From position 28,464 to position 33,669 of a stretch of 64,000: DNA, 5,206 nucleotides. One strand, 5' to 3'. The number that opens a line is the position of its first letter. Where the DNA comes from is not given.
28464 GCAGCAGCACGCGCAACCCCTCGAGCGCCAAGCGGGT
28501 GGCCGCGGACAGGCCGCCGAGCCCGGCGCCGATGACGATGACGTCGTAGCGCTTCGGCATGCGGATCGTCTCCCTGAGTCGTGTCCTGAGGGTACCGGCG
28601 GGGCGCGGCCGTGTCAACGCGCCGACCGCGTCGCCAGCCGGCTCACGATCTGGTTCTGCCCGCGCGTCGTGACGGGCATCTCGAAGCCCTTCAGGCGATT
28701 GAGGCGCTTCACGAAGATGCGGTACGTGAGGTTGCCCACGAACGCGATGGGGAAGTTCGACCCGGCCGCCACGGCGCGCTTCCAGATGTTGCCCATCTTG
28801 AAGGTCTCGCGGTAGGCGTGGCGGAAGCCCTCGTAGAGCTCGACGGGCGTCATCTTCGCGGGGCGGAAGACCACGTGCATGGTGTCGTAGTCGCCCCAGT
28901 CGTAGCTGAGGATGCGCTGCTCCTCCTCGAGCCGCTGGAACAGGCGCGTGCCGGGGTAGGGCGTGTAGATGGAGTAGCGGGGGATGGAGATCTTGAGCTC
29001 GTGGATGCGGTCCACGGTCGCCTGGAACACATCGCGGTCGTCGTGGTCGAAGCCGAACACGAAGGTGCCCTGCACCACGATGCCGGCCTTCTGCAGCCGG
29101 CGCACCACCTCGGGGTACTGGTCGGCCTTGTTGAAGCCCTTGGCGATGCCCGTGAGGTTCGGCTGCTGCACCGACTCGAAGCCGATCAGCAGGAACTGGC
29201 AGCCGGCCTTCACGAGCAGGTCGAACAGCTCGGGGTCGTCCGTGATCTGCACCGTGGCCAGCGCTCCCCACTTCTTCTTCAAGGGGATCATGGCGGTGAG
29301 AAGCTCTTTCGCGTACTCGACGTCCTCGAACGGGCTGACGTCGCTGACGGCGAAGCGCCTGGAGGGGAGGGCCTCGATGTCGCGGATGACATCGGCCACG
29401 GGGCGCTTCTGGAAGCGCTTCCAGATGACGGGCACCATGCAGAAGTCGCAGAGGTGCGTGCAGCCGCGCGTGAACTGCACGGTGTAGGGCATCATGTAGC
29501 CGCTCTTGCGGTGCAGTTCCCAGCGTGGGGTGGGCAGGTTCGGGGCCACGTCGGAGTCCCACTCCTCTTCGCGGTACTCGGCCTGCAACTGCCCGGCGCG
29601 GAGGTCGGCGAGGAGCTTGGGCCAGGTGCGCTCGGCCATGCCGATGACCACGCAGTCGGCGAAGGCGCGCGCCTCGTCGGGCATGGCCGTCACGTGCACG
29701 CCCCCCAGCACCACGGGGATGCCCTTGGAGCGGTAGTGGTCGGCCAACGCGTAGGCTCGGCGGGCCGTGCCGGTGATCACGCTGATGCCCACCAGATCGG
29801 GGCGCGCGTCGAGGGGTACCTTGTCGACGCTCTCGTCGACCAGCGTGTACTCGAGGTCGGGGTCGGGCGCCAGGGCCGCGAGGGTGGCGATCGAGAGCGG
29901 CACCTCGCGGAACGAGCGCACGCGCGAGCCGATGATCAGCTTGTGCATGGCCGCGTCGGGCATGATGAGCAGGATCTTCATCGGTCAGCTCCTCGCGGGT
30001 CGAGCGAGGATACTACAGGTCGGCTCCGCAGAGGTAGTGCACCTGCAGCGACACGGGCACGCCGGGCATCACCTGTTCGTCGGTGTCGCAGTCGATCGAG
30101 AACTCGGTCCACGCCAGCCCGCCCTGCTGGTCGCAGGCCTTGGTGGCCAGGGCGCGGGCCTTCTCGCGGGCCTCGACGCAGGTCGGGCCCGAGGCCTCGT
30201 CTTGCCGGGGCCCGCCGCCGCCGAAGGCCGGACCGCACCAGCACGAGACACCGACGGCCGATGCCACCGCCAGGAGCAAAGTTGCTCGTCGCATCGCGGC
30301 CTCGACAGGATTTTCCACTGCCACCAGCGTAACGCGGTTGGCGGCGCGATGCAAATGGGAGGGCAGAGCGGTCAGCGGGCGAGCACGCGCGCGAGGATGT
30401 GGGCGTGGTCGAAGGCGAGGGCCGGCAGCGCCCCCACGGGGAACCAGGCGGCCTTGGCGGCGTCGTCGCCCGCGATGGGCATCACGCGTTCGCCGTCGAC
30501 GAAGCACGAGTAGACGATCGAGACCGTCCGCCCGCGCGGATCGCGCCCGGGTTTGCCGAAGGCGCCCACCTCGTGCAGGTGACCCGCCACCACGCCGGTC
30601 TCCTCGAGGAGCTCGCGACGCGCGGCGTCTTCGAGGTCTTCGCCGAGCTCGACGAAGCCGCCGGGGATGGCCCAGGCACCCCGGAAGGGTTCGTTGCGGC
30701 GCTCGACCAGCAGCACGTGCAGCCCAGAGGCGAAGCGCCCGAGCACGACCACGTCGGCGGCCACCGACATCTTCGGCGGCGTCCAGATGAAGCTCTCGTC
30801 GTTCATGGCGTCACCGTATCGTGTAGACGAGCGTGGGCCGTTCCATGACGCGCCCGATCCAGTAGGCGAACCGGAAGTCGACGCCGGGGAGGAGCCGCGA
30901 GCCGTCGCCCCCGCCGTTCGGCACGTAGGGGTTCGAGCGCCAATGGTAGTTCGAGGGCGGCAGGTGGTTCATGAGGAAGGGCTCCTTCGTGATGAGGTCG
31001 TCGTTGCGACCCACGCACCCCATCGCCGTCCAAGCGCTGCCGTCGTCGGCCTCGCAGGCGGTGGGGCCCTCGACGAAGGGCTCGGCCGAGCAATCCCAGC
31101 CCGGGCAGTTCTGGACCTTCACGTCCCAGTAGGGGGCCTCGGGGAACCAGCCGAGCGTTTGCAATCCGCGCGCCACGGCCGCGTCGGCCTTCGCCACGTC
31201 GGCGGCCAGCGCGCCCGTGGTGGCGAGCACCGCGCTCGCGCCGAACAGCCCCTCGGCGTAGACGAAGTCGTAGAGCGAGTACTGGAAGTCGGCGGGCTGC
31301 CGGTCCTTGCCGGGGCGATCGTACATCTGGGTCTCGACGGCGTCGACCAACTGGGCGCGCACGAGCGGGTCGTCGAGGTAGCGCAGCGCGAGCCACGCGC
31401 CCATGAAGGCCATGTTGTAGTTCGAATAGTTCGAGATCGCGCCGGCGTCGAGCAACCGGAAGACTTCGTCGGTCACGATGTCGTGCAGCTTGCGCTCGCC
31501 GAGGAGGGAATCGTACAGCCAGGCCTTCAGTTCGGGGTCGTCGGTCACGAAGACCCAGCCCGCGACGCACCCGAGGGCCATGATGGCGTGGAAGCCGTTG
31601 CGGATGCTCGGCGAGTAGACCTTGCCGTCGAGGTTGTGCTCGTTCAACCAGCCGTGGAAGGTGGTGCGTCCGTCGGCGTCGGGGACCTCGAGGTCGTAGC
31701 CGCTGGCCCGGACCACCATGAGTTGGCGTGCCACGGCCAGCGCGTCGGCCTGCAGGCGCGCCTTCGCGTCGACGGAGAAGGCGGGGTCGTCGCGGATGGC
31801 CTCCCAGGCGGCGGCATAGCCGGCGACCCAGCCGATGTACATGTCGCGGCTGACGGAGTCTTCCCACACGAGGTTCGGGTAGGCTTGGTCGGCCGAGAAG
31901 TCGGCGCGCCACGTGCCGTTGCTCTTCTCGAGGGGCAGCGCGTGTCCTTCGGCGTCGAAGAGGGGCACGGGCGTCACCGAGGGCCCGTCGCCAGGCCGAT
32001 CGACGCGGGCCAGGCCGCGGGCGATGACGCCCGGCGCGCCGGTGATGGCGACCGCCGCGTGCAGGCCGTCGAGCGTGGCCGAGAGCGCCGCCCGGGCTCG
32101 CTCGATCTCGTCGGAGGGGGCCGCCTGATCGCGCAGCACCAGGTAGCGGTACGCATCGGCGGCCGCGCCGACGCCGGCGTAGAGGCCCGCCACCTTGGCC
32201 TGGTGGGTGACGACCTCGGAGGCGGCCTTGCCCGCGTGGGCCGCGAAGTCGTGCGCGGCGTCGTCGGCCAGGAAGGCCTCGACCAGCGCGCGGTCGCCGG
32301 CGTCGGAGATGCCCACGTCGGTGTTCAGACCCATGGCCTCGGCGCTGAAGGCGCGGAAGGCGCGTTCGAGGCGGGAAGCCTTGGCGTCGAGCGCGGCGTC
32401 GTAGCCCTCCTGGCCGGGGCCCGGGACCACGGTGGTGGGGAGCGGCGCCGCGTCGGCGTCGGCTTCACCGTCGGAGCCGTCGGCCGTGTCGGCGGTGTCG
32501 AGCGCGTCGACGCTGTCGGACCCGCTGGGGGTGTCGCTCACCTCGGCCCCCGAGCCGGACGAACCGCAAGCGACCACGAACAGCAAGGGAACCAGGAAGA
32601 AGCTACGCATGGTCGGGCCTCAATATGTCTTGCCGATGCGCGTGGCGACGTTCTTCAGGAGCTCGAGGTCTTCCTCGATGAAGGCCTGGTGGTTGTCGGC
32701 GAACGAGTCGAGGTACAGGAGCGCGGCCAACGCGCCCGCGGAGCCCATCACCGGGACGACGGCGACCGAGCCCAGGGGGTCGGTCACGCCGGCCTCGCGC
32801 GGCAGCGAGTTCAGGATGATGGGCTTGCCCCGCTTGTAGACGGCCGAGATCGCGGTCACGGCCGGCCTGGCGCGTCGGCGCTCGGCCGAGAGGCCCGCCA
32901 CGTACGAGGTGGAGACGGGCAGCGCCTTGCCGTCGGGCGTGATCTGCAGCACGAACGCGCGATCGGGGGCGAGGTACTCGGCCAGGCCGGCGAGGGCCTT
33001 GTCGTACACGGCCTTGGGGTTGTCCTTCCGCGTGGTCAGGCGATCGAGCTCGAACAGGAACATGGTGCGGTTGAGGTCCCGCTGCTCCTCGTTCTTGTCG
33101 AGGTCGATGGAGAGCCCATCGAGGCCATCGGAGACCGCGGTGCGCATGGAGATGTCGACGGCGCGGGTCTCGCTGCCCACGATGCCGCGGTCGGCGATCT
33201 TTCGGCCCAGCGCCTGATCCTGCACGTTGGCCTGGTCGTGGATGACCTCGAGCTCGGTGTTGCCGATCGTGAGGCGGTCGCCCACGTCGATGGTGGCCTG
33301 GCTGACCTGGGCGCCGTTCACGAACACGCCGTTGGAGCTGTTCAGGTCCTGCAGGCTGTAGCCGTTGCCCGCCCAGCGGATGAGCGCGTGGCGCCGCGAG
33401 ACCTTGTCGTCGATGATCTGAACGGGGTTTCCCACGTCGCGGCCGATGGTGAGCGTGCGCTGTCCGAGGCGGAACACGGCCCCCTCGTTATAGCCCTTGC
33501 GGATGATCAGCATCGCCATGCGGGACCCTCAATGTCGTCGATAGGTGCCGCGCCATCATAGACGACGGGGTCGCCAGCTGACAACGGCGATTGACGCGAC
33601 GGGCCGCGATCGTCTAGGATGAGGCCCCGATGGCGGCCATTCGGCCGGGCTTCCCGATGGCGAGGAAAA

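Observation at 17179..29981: Orphan biosynthetic-looking cluster built around four paralogous cobalamin-binding radical SAM enzymes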

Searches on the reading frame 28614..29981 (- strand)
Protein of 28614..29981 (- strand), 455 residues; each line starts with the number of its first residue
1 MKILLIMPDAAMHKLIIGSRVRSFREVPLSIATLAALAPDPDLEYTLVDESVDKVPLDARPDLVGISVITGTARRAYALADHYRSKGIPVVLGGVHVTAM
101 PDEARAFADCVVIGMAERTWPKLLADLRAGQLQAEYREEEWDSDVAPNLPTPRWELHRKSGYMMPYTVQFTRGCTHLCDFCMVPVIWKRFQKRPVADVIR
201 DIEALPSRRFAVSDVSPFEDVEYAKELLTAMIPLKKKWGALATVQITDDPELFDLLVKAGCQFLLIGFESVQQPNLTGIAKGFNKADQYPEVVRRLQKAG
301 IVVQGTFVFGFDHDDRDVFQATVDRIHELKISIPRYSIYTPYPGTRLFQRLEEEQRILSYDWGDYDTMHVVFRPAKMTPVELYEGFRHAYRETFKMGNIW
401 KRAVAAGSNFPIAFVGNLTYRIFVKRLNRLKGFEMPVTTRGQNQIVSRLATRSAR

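Call 6: search_protein_families(library=pfam, proteins=[window:28614-29981:-], max_evalue=0.01)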
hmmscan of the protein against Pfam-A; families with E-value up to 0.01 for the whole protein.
window:28614-29981:- (455 aa): 4 families
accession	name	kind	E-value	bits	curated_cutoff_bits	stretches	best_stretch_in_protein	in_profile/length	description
PF04055.27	Radical_SAM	-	1e-13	52.2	29.5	1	169-322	2-162/166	Radical SAM superfamily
PF02310.24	B12-binding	-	6.2e-12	45.9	32.1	1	43-123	34-120/121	B12 binding domain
PF13282.11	DUF4070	-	0.00021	21.8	22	1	345-404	1-59/144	Domain of unknown function (DUF4070)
PF19864.5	Radical_SAM_N2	-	0.0003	20.7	29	1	81-139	79-137/151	Radical SAM proteins, N-terminal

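Call 7: search_protein_families(library=ncbifam, proteins=[window:28614-29981:-], max_evalue=0.01)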
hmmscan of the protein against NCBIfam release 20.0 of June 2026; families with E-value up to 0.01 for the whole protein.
window:28614-29981:- (455 aa): 23 families
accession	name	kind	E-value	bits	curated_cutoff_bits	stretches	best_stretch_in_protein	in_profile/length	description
TIGR02026.1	BchE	equivalog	2.1e-29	102.7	481.35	1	168-396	197-430/497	magnesium-protoporphyrin IX monomethyl ester anaerobic oxidative cyclase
TIGR03471.1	HpnJ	equivalog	1.1e-22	80.6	577.6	1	165-357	196-393/472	hopanoid biosynthesis associated radical SAM protein HpnJ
TIGR04013.1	B12_SAM_MJ_1487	hypoth_equivalog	2.4e-20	72.7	251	1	27-203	9-190/382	TIGR04013 family B12-binding domain/radical SAM domain-containing protein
TIGR04072.2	rSAM_ladder_B12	equivalog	4.9e-18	65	360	1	83-356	93-377/443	lipid biosynthesis B12-binding/radical SAM protein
TIGR04479.1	bcpD_PhpK_rSAM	subfamily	2e-13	49.6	600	1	159-330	235-410/504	PhpK family radical SAM P-methyltransferase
TIGR04014.1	B12_SAM_MJ_0865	equivalog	3e-12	46.1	360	1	171-351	166-358/434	methyl-coenzyme M reductase glutamine C-methyltransferase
TIGR04367.1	HpnR_B12_rSAM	equivalog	5.9e-12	44.9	650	1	167-385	188-404/490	hopanoid C-3 methylase HpnR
NF050148.1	rSAM_ApyD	equivalog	1.3e-11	43.6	750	1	53-354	68-396/645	RiPP biosynthesis radical SAM protein ApyD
NF040546.1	rSAM_CUAEP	equivalog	9.7e-10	37.7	500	1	29-324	14-336/468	CUAEP/CCAEP-tail radical SAM (seleno)protein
TIGR00089.1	TIGR00089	subfamily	5.4e-09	35.3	251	1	88-206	69-181/429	MiaB/RimO family radical SAM methylthiotransferase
NF038361.1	rSAM_Sden_1168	equivalog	2.1e-08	33.2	575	1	170-356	287-478/560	Sden_1168 family B12-binding radical SAM P-methyltransferase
TIGR04295.1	B12_rSAM_oligo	hypoth_equivalog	1.1e-07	30.9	400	1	168-350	203-383/422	TIGR04295 family B12-binding domain-containing radical SAM protein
NF045585.1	rSAM_slr0320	equivalog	2.1e-06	26.6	775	1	167-303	237-381/511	photosystem II high light acclimation radical SAM protein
TIGR04428.1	B12_rSAM_trp_MT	equivalog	4.5e-06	25.3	500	1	171-338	222-407/558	tryptophan 2-C-methyltransferase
NF010916.0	PRK14336.1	equivalog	5.8e-06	25.3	606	1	168-348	128-322/418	tRNA (N6-isopentenyl adenosine(37)-C2)-methylthiotransferase MiaB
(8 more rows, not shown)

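Call 16: find_encoding_contigs(protein=window:28614-29981:-, flank=10000, max_places=6)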
Protein window:28614-29981:- (455 aa): 1 contig read that carries it; 1 place shown.
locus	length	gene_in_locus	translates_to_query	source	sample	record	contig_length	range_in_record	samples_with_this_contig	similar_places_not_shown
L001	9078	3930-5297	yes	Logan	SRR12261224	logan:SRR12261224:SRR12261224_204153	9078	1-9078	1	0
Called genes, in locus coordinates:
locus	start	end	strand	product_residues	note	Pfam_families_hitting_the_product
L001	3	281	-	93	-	?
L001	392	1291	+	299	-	PF16697:Yop-YscD_cpl, PF00498:FHA, PF01590:GAF, PF13185:GAF_2, PF13492:GAF_3 (weak)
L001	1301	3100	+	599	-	-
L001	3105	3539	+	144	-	PF00293:NUDIX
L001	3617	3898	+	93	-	-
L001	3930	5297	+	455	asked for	PF02310:B12-binding, PF04055:Radical_SAM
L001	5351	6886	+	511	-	PF00890:FAD_binding_2, PF01266:DAO, PF01494:FAD_binding_3 (weak), PF01593:Amino_oxidase, PF01946:Thi4 (weak), PF07992:Pyr_redox_2 (faint), PF12831:FAD_oxidored, PF13450:NAD_binding_8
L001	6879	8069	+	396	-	PF00970:FAD_binding_6, PF00175:NAD_binding_1, PF00111:Fer2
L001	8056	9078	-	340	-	?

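Call 54: search_solved_structures(query=window:28614-29981:-, max_evalue=0.001)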
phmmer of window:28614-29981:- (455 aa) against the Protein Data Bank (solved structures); distinct sequences matched with E-value up to 0.001: 3.
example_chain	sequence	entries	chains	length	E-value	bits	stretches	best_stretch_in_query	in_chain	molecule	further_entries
9ccb_A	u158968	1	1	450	2.8e-10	42.8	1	168-350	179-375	Radical SAM core domain-containing protein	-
6fd2_B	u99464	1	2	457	2.9e-05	26.2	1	238-350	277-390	Putative apramycin biosynthetic oxidoreductase 4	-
6wte_A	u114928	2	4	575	0.00042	22.4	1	168-339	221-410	B12-binding domain-containing protein | Tryptophan-C2-methyltransferase containing B12-binding domain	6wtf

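Call 65: list_cluster_members(proteins=[P0241, window:28614-29981:-, window:22746-24089:-, window:25842-27032:-, window:20727-22709:+, window:19144-20730:+, P0121, window:33630-35303:+])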
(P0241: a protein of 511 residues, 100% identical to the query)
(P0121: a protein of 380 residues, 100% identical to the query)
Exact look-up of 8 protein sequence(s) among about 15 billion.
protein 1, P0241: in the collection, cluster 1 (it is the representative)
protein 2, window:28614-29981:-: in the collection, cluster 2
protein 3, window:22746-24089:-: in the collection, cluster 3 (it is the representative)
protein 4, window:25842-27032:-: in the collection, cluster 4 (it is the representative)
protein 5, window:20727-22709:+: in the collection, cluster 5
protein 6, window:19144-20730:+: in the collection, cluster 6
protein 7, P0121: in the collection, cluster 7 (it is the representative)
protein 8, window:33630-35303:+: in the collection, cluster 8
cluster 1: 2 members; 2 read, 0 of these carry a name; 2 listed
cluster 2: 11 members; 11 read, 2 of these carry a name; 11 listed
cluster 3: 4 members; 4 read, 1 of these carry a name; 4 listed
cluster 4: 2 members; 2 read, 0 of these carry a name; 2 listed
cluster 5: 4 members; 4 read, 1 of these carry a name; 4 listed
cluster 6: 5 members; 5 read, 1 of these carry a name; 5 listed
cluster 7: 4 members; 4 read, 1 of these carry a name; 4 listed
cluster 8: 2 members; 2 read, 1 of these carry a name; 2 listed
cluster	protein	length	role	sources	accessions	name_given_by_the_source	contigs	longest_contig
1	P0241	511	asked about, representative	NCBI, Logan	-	-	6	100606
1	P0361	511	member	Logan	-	-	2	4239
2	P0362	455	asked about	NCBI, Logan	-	-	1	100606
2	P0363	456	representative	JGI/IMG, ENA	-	-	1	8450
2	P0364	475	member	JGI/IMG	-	radical SAM superfamily enzyme YgiQ (UPF0313 family)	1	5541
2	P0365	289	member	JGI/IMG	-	radical SAM superfamily enzyme YgiQ (UPF0313 family)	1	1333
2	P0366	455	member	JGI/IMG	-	-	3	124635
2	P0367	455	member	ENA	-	-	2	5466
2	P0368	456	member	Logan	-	-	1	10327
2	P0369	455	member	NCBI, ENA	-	-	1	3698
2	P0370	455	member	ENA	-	-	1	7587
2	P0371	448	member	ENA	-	-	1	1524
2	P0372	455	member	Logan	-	-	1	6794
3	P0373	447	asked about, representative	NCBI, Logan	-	-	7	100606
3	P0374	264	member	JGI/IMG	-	radical SAM superfamily enzyme YgiQ (UPF0313 family)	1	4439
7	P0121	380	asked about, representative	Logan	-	-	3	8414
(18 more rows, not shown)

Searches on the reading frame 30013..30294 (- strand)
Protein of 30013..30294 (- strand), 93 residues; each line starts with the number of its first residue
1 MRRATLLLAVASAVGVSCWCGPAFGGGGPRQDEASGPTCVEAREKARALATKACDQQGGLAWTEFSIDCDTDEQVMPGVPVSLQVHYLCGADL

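Call 72: search_protein_families(library=pfam, proteins=[window:30013-30294:-], max_evalue=0.05)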
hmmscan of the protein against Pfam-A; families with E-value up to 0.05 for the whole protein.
window:30013-30294:- (93 aa): 0 families

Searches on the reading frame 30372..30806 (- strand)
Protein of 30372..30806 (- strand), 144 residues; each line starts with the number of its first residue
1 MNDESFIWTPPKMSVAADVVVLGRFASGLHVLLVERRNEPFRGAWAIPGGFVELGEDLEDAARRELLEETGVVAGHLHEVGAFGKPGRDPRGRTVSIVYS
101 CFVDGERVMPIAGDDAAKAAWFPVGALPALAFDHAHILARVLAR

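Call 10: search_protein_families(library=pfam, proteins=[window:30372-30806:-], max_evalue=0.001)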
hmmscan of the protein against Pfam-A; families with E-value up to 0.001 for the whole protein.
window:30372-30806:- (144 aa): 1 family
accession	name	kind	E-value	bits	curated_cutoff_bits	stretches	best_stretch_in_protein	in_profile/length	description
PF00293.34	NUDIX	-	1.2e-25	90.5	21.1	1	16-140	5-133/134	NUDIX domain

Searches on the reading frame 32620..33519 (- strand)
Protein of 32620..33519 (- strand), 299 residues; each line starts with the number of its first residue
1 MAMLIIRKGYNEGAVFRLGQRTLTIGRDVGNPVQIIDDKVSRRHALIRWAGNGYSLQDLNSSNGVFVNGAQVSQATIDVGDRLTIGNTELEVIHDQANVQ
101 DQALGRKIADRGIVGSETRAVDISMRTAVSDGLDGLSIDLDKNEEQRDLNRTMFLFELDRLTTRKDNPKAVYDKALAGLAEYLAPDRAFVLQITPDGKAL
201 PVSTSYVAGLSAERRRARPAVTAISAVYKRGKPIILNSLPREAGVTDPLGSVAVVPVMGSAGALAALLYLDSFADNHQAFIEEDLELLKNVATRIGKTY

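Call 10: search_protein_families(library=pfam, proteins=[window:32620-33519:-], max_evalue=0.001)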
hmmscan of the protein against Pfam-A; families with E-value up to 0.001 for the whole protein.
window:32620-33519:- (299 aa): 5 families
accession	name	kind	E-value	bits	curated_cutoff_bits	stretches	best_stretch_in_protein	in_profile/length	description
PF00498.31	FHA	-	1.4e-17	64.3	20.7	1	24-86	2-67/67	FHA domain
PF16697.10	Yop-YscD_cpl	-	5.8e-17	62.2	33.2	1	8-95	4-93/94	Inner membrane component of T3SS, cytoplasmic domain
PF01590.32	GAF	-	1.1e-09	39.4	22.4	1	169-297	3-131/133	GAF domain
PF13185.12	GAF_2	-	4.6e-09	37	28.6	1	167-296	3-132/136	GAF domain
PF13492.12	GAF_3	-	1.3e-05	26.1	27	1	168-296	2-124/129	GAF domain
